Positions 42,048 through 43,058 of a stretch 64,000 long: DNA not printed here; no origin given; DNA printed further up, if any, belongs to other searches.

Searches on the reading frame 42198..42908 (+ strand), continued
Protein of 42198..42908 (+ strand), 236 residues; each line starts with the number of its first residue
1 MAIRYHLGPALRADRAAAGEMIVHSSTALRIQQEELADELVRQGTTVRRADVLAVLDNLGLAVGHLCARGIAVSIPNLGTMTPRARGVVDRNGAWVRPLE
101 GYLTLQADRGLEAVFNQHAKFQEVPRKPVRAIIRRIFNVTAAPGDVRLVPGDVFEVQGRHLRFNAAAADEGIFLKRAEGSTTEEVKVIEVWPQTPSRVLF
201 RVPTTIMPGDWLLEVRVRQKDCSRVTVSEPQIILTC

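Call 104: get_annotated_region(hit=H7, flank=1500)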
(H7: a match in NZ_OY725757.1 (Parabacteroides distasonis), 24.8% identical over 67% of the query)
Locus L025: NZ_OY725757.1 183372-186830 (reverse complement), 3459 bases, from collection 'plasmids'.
description: Parabacteroides distasonis strain Parabacteroides distasonis TSDC17.2-1.1 plasmid 12, complete sequence
organism: Parabacteroides distasonis (NCBI taxid 823)
taxonomy: Bacteria; Bacteroidota; Bacteroidia; Bacteroidales; Tannerellaceae; Parabacteroides; Parabacteroides distasonis
host: -; source: -; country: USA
typing (MOB-suite, as given by PLSDB): non-mobilizable
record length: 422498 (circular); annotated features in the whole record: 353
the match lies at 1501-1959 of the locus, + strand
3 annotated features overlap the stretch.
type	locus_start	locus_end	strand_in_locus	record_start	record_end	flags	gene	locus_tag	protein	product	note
CDS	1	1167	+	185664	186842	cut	-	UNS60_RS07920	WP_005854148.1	helix-turn-helix domain-containing protein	-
CDS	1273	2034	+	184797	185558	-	-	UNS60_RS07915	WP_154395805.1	DUF4469 domain-containing protein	-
CDS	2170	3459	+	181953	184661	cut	-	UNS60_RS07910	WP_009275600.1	hypothetical protein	-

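Call 115: find_homologous_proteins(query=L024:1372-2154:+, max_evalue=1e-20)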
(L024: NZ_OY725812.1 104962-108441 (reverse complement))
Query L024:1372-2154:+ (261 aa): 76 proteins with E <= 1e-20 among 319 candidates.
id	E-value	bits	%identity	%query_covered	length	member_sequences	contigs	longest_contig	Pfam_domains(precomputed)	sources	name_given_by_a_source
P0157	1.3e-171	587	97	100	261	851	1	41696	PF14848.12,PF14734.13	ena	-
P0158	1.6e-148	512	86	100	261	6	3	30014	PF14848.12,PF14734.13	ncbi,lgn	ncbi:DNA-binding domain-containing protein [Parabacteroides sp.]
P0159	3.2e-148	511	88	100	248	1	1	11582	PF14848.12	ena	-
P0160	4.0e-148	510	85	100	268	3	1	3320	PF14848.12,PF14734.13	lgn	-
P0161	1.6e-144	498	83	100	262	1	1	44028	PF14848.12,PF14734.13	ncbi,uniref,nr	ncbi:DNA-binding domain-containing protein [Parabacteroides sp. ZJ-118]|uniref:DNA-binding domain-co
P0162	1.4e-143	495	84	100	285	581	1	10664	PF14848.12,PF14734.13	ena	-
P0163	5.0e-143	494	87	100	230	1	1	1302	PF14848.12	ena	-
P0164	8.9e-140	483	81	100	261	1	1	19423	PF14848.12,PF14734.13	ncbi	-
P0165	4.8e-138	477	80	100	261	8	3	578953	PF14848.12,PF14734.13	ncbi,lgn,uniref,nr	ncbi:DUF4469 domain-containing protein [Parabacteroides distasonis]|uniref:DUF4469 domain-containing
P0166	1.6e-137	476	97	82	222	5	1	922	PF14848.12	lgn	-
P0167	1.1e-135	470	79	100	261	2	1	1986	PF14848.12,PF14734.13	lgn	-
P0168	1.5e-135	469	77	100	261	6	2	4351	PF14848.12,PF14734.13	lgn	-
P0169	2.2e-135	469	80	100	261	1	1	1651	PF14848.12,PF14734.13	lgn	-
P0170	1.1e-134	466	78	100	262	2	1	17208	PF14848.12,PF14734.13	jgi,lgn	-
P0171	3.7e-133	461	97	80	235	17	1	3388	PF14848.12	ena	-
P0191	2.8e-87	311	58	100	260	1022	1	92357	PF14848.12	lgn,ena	-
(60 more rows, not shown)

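Call 116: find_encoding_contigs(protein=P0191, flank=1500, max_places=4)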
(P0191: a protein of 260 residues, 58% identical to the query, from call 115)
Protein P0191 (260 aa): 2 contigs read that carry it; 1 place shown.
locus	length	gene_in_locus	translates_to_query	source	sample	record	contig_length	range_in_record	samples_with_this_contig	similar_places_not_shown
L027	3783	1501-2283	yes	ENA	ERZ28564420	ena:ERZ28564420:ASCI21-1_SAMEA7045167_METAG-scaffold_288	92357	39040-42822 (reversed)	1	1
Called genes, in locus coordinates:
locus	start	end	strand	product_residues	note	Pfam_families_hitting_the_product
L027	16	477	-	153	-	-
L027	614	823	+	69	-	-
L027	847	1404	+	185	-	PF01569:PAP2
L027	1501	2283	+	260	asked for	PF14848:HU-DNA_bdg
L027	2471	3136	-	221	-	PF00005:ABC_tran, PF13304:AAA_21 (faint)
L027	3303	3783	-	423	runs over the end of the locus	PF02687:FtsX (weak)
